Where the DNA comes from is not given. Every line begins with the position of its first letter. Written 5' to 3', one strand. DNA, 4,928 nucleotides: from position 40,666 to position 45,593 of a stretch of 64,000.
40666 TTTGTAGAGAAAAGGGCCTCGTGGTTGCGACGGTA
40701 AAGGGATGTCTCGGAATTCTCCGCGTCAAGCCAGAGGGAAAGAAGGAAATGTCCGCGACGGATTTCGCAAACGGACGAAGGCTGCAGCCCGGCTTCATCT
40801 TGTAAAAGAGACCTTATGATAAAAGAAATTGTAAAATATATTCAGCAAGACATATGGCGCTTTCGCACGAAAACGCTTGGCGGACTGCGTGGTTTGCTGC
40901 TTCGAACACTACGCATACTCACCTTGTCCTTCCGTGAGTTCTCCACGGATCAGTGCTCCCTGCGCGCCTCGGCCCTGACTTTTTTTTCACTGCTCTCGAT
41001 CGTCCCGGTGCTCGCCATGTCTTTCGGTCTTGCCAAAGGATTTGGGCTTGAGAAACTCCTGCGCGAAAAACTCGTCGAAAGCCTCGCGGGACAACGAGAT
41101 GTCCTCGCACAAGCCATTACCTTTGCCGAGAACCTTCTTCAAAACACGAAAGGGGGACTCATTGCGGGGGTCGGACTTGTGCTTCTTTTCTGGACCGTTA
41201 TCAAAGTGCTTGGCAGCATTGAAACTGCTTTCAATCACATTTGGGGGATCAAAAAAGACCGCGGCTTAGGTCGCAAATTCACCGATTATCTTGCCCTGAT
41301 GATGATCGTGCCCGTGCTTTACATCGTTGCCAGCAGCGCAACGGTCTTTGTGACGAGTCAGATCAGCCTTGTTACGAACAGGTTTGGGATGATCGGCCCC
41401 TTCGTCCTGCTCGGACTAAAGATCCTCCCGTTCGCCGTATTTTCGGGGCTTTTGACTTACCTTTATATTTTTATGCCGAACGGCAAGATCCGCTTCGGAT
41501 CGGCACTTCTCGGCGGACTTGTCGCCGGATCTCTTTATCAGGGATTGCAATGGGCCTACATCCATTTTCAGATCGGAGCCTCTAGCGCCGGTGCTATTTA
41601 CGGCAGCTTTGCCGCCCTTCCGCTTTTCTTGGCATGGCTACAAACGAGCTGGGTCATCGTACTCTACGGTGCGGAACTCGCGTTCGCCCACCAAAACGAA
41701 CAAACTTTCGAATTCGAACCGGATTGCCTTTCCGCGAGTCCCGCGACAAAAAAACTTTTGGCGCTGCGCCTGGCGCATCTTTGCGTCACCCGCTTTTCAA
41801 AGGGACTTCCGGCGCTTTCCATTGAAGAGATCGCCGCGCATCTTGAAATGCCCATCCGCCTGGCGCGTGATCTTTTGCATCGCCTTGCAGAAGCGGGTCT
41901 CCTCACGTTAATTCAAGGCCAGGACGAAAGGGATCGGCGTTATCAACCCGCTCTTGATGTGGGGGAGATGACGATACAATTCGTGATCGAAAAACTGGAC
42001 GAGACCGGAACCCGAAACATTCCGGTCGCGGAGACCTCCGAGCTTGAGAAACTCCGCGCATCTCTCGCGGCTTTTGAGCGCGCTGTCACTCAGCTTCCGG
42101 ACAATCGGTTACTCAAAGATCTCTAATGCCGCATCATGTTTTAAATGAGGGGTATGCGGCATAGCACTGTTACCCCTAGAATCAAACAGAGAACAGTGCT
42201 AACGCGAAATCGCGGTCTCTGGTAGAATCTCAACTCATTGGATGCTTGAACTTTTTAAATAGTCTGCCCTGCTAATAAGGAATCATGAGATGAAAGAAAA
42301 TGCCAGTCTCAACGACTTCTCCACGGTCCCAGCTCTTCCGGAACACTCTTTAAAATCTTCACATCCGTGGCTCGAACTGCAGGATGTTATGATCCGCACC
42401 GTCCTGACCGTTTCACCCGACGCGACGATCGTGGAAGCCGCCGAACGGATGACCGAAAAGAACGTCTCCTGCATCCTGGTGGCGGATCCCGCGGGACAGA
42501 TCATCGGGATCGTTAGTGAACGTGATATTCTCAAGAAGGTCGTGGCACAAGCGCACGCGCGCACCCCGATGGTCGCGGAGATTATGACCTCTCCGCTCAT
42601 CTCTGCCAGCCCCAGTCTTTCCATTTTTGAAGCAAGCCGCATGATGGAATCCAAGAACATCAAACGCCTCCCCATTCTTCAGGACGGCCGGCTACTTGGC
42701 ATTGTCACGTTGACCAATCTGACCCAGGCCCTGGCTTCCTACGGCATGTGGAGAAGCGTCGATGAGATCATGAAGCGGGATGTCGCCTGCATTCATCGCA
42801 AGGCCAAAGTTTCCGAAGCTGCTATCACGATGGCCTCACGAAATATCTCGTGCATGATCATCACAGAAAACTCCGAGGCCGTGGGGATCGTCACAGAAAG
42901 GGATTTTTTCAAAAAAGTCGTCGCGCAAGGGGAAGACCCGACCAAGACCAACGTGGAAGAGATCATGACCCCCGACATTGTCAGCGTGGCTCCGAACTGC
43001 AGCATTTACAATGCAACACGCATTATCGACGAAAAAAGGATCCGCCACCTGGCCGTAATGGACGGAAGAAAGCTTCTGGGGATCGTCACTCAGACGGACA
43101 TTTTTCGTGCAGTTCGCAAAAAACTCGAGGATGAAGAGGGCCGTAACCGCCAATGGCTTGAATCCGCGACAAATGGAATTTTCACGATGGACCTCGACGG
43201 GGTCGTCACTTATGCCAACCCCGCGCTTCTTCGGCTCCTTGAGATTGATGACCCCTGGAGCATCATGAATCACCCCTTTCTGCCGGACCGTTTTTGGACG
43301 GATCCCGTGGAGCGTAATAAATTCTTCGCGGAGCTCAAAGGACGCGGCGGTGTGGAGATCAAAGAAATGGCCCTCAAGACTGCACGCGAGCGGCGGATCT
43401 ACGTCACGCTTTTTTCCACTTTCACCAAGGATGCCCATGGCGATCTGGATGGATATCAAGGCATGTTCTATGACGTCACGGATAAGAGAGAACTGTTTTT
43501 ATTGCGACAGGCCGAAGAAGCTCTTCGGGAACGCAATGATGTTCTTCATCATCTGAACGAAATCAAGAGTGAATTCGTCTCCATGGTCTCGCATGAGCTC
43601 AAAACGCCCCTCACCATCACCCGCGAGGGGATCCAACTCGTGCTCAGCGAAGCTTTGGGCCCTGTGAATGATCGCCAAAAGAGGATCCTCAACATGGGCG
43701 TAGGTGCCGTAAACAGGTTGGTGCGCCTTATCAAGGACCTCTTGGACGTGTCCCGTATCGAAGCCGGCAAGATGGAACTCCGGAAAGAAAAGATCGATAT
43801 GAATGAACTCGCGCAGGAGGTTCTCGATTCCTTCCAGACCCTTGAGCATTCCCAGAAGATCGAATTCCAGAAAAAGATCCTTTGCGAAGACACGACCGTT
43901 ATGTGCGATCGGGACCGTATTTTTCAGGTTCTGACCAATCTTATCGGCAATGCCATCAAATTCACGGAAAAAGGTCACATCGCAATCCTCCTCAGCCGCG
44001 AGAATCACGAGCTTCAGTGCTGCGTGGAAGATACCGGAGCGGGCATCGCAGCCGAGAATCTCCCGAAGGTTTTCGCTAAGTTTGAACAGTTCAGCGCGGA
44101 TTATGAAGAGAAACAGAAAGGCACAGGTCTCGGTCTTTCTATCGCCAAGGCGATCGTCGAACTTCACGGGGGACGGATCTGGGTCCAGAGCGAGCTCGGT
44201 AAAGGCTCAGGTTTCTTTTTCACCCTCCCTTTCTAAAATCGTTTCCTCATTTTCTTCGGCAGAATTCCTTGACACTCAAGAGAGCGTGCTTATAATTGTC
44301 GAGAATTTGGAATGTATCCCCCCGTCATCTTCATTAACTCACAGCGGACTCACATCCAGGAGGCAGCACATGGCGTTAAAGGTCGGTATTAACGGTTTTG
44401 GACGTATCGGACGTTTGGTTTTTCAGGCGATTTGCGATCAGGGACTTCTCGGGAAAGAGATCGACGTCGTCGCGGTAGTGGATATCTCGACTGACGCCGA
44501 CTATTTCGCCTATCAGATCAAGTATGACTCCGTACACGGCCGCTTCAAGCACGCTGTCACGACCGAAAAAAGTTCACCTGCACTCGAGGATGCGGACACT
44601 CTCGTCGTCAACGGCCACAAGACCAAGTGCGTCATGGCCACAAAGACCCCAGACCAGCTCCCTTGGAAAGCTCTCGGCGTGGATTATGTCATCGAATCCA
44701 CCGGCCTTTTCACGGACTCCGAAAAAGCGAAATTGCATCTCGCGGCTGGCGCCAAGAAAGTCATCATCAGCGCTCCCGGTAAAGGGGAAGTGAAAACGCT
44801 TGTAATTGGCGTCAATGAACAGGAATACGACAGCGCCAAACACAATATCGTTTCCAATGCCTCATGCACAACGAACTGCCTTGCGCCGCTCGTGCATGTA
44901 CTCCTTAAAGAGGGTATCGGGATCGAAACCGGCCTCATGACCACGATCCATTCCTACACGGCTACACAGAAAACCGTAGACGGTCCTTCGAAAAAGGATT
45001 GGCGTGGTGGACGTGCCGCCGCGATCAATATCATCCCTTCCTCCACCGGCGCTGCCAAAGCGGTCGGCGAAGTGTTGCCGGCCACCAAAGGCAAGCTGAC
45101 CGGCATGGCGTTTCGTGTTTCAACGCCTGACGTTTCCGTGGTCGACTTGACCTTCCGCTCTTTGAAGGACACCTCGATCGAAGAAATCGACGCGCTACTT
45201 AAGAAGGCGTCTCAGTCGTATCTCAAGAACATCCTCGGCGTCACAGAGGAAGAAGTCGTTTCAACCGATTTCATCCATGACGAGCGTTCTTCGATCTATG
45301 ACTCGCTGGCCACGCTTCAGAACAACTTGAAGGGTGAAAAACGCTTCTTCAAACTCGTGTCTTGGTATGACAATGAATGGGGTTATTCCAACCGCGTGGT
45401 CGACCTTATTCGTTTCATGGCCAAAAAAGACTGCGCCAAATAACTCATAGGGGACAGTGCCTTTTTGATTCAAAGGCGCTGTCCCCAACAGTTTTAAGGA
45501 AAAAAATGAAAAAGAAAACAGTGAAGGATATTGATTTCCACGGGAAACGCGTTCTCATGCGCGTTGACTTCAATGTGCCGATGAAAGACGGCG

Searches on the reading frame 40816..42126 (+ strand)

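Call 27: search_protein_families(library=pfam, proteins=[window:40816-42126:+])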
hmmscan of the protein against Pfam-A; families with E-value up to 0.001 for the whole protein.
window:40816-42126:+ (436 aa): 1 family
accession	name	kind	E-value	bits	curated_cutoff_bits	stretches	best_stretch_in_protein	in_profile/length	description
PF03631.20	Virul_fac_BrkB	-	1.5e-50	172.7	33.7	1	44-295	2-258/259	Virulence factor BrkB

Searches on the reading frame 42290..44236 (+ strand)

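Call 27: search_protein_families(library=pfam, proteins=[window:42290-44236:+])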
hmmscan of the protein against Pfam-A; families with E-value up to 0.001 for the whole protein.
window:42290-44236:+ (648 aa): 8 families
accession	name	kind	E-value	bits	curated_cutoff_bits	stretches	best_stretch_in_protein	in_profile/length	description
PF00571.33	CBS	-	2.8e-56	188.1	24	4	31-84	2-55/57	CBS domain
PF02518.31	HATPase_c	-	2.1e-30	105.8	26.4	1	540-648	2-109/111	Histidine kinase-, DNA gyrase B-, and HSP90-like ATPase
PF00512.31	HisKA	-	1.2e-14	54.6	26.9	1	426-493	2-66/66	His Kinase A (phospho-acceptor) domain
PF00989.32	PAS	-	2.1e-05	24.9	22.6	1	286-396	3-113/113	PAS fold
PF13589.12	HATPase_c_3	-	8.9e-05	23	25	1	546-619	5-80/137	Histidine kinase-, DNA gyrase B-, and HSP90-like ATPase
PF08448.16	PAS_4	-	0.00011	22.9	23.1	0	290-401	1-110/110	PAS fold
PF13426.13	PAS_9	-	0.00019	22.1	27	1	295-398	2-103/103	PAS domain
PF13188.13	PAS_8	-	0.00026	21.2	21.8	0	290-325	7-38/65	PAS domain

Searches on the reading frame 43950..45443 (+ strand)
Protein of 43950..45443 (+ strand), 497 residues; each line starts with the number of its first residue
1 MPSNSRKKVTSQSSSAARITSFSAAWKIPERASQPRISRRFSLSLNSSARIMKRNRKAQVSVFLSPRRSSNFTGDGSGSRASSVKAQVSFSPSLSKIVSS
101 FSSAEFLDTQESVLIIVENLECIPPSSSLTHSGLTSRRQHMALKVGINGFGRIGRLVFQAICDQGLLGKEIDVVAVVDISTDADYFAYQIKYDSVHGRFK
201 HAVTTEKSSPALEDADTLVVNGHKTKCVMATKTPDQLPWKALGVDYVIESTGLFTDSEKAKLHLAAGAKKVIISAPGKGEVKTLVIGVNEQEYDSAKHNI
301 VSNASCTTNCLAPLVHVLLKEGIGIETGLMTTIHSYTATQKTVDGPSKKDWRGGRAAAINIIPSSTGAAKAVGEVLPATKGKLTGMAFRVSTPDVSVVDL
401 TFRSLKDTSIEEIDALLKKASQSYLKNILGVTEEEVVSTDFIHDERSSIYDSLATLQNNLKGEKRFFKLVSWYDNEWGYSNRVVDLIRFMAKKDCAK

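Call 27: search_protein_families(library=pfam, proteins=[window:43950-45443:+])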
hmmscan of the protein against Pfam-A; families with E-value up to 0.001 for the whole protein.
window:43950-45443:+ (497 aa): 2 families
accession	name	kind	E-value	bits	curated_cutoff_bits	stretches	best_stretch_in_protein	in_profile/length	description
PF02800.25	Gp_dh_C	-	3.3e-61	205.9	24.4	1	311-473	1-158/158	Glyceraldehyde 3-phosphate dehydrogenase, C-terminal domain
PF00044.30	Gp_dh_N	-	1.4e-31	109.2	31.7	1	144-256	2-100/101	Glyceraldehyde 3-phosphate dehydrogenase, NAD binding domain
